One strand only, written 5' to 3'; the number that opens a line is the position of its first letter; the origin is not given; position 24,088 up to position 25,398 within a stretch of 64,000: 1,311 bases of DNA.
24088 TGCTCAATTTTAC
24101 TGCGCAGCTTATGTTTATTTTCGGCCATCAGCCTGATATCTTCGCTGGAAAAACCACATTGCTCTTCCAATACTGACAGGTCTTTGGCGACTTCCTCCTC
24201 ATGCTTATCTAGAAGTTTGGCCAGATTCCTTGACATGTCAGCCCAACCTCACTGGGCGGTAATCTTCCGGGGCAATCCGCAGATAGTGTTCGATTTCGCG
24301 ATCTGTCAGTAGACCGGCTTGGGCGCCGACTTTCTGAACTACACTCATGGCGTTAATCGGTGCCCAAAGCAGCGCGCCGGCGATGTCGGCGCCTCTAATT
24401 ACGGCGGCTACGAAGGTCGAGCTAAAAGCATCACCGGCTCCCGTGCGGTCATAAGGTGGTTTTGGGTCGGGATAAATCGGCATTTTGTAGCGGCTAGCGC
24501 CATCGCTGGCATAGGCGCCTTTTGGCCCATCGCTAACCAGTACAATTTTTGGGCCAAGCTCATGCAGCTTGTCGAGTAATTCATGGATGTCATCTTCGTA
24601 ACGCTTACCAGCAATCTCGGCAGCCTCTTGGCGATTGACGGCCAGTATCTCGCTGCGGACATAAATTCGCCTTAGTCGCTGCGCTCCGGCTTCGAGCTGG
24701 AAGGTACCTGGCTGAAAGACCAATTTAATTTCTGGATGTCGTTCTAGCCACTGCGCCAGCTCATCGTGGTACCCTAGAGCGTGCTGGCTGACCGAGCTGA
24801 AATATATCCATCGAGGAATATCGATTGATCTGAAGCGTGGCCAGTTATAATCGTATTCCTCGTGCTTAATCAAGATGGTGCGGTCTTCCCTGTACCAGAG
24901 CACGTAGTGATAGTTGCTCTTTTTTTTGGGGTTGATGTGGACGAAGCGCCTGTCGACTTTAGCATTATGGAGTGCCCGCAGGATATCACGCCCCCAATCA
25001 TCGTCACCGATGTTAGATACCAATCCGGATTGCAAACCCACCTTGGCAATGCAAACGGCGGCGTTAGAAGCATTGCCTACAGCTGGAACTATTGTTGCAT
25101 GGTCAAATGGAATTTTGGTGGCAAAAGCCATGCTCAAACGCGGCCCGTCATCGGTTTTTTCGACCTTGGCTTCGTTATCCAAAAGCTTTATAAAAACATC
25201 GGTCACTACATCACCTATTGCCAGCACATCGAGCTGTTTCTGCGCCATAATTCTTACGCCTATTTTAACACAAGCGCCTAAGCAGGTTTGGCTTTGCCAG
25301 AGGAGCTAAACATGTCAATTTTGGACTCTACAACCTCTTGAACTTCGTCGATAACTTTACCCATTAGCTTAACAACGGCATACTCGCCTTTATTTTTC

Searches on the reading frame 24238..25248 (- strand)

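Call 7: search_protein_families(library=pfam, proteins=[window:24238-25248:-], max_evalue=0.00001)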
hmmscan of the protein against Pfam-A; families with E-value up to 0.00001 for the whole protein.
window:24238-25248:- (336 aa): 1 family
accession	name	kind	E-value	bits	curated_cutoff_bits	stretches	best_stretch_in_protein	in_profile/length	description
PF00294.29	PfkB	-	6.3e-35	121.4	25.8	1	58-313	37-299/302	pfkB family carbohydrate kinase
